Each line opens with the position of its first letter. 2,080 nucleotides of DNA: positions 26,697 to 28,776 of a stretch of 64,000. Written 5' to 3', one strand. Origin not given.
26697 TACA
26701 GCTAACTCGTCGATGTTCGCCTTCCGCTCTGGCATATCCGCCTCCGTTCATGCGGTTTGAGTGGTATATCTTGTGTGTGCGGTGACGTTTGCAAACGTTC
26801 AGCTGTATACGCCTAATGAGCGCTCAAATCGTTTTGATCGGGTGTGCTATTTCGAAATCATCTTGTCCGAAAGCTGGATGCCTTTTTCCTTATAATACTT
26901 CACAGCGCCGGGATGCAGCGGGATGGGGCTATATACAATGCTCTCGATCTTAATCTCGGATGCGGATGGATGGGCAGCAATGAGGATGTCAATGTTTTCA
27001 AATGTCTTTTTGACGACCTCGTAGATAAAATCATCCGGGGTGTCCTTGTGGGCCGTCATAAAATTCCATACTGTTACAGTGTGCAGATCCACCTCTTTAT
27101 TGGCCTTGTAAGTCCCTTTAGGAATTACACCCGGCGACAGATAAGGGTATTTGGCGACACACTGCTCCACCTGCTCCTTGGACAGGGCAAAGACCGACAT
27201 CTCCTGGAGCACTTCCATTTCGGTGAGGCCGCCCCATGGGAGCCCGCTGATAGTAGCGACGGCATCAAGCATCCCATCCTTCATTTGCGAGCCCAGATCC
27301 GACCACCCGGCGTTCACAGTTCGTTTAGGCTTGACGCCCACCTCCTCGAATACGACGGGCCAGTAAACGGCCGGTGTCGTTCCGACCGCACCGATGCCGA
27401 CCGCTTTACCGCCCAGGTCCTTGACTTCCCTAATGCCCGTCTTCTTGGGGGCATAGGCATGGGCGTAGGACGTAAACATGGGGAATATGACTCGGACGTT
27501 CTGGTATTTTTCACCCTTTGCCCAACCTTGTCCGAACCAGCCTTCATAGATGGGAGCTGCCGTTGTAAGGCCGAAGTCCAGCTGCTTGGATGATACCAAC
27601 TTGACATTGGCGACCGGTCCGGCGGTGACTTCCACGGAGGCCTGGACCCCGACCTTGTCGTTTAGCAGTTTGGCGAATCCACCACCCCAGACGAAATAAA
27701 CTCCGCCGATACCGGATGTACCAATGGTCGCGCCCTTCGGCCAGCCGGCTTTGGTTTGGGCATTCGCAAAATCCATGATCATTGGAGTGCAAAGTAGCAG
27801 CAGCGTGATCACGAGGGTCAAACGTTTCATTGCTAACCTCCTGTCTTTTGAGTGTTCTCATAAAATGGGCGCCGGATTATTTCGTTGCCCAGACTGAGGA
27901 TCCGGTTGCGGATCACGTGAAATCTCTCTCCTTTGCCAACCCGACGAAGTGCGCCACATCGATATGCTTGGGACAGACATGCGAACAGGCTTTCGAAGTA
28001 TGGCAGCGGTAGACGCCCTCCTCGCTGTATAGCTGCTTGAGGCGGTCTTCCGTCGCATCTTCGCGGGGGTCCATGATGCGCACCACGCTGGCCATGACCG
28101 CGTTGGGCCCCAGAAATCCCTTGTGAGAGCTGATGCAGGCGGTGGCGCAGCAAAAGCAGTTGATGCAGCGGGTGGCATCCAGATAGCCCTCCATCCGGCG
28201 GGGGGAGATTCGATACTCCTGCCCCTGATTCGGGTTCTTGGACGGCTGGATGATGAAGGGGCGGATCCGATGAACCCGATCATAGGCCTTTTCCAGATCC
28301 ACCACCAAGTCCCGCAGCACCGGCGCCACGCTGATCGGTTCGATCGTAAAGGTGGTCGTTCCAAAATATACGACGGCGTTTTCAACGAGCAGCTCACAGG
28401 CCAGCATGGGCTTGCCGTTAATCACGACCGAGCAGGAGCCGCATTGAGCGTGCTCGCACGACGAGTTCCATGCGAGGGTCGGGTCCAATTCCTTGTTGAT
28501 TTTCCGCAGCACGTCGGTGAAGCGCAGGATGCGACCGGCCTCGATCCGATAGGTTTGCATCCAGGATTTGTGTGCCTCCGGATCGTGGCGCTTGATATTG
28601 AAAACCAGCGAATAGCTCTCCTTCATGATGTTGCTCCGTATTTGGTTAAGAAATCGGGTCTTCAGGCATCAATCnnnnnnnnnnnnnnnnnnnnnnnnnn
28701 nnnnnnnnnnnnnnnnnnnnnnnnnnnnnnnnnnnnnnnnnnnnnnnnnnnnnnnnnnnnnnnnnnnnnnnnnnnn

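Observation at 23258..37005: Candidate C4/C5-dicarboxylate catabolic island: TRAP uptake, SDH-like and fumarase-like enzymes, thiokinase, CitE-type CoA lyase, PrpD-family protein, under GntR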

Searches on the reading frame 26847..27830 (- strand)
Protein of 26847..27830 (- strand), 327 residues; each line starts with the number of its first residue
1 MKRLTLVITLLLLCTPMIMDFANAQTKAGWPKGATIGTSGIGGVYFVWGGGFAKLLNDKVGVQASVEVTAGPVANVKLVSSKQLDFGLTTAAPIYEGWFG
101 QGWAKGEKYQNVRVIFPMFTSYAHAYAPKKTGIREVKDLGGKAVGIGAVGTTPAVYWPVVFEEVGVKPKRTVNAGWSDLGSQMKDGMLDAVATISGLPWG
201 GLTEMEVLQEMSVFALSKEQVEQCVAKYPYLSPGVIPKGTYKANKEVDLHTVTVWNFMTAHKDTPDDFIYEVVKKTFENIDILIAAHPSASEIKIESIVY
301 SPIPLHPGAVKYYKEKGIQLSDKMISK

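Call 4: search_protein_families(library=pfam, proteins=[window:26847-27830:-])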
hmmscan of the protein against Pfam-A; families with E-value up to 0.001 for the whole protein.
window:26847-27830:- (327 aa): 2 families
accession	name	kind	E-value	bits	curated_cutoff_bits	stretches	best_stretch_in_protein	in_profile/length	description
PF16868.10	NMT1_3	-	3.6e-72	243.9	27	1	36-317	1-289/289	NMT1-like family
PF09084.16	NMT1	-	0.00024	21.5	20.5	1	62-221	21-173/216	NMT1/THI5 like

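Call 5: search_protein_families(library=ncbifam, proteins=[window:26847-27830:-])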
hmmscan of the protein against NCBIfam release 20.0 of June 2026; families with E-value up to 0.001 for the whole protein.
window:26847-27830:- (327 aa): 1 family
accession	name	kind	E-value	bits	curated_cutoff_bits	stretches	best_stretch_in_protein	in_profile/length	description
TIGR02122.1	TRAP_TAXI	subfamily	8.7e-68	228.5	84.35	1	2-317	2-320/320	TAXI family TRAP transporter solute-binding subunit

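Call 41: search_solved_structures(query=window:26847-27830:-, max_evalue=0.001)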
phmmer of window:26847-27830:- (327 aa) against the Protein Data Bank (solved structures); distinct sequences matched with E-value up to 0.001: 7.
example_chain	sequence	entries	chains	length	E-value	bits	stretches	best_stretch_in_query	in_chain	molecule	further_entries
8s4j_A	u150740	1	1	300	9.4e-39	136.7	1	35-318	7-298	TAXI family TRAP transporter solute-binding subunit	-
9ibo_A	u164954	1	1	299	9.6e-39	136.6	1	35-318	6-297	TAXI family TRAP transporter solute-binding subunit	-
9oz4_A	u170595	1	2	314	1.3e-33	119.8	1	32-318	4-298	TRAP transporter solute receptor, TAXI family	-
1us4_A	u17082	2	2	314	1.9e-31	112.6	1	34-318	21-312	PUTATIVE GLUR0 LIGAND BINDING CORE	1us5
8u79_A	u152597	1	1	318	2.3e-31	112.4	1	34-318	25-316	Immunogenic protein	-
9ibp_A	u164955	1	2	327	5e-24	88.2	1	34-321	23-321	Immunogenic protein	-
4ddd_A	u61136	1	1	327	1.2e-20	77.2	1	35-317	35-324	Immunogenic protein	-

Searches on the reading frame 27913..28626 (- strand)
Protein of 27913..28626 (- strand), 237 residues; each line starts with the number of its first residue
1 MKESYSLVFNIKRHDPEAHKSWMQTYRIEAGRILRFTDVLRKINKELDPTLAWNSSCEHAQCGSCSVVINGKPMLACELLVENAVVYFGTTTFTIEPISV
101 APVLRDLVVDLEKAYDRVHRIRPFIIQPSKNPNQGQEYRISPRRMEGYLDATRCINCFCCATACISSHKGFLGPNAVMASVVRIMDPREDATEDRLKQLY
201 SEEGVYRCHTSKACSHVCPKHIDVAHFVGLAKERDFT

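Call 4: search_protein_families(library=pfam, proteins=[window:27913-28626:-])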
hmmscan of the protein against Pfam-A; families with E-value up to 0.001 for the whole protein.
window:27913-28626:- (237 aa): 4 families
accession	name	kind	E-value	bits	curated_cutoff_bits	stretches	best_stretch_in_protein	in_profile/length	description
PF13085.11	Fer2_3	-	1.2e-27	96.4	27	1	9-114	2-105/107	2Fe-2S iron-sulfur cluster binding domain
PF13183.11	Fer4_8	-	4e-08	34.1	27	1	151-222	2-68/68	4Fe-4S dicluster domain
PF13534.11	Fer4_17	-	5.2e-06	27.4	22.2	1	153-223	1-61/61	4Fe-4S dicluster domain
PF13187.11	Fer4_9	-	5.8e-05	23.5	27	1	153-221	1-50/52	4Fe-4S dicluster domain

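Call 5: search_protein_families(library=ncbifam, proteins=[window:27913-28626:-])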
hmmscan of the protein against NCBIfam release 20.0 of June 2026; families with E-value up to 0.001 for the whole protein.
window:27913-28626:- (237 aa): 20 families
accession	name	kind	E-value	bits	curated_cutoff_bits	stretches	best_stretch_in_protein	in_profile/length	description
NF009226.0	PRK12576.1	equivalog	3.1e-61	207.5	344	1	4-226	7-228/317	succinate dehydrogenase/fumarate reductase iron-sulfur subunit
NF004616.0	PRK05950.1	subfamily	3.5e-59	199.8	228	1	6-233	5-231/238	succinate dehydrogenase iron-sulfur subunit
TIGR00384.1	dhsB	subfamily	6e-57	192.6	88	1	11-228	1-218/222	succinate dehydrogenase and fumarate reductase iron-sulfur protein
NF009051.0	PRK12385.1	equivalog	8.1e-46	156.4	333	1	3-232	3-229/244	succinate dehydrogenase/fumarate reductase iron-sulfur subunit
NF004898.0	PRK06259.1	equivalog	2.9e-41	141.6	385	1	9-226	6-206/488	fumarate reductase (CoM/CoB) subunit TfrB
NF009227.0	PRK12577.1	equivalog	1.4e-35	122.5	349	1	7-223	3-226/330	succinate dehydrogenase/fumarate reductase iron-sulfur subunit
NF006391.0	PRK08640.1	equivalog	9.1e-35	119.8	244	1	7-226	7-230/254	succinate dehydrogenase iron-sulfur subunit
NF010071.0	PRK13552.1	equivalog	2.4e-34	118.7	264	1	6-229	4-229/241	fumarate reductase iron-sulfur subunit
NF009225.0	PRK12575.1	subfamily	2e-33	115.8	443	1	8-229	6-224/235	succinate dehydrogenase/fumarate reductase iron-sulfur subunit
NF009052.0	PRK12386.1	equivalog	6.5e-33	113.8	256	1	9-225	7-220/255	succinate dehydrogenase/fumarate reductase iron-sulfur subunit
NF042952.1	MFR_FeS_SdhB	equivalog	2.2e-25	89.4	600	1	18-225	10-221/320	8-methylmenaquinol:fumarate reductase iron-sulfur subunit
NF005746.0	PRK07570.1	subfamily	1.2e-22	80.4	243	1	7-233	3-239/250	succinate dehydrogenase/fumarate reductase iron-sulfur subunit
NF008514.0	PRK11433.1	equivalog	6.6e-06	25.8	322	1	54-98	86-127/218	aldehyde dehydrogenase iron-sulfur subunit PaoA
TIGR03198.1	pucE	equivalog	1e-05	25.1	254.3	1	24-84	11-67/151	xanthine dehydrogenase subunit E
NF041020.1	glyceraldDH_gamma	equivalog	2.7e-05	23.8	290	1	55-101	47-90/164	glyceraldehyde dehydrogenase subunit gamma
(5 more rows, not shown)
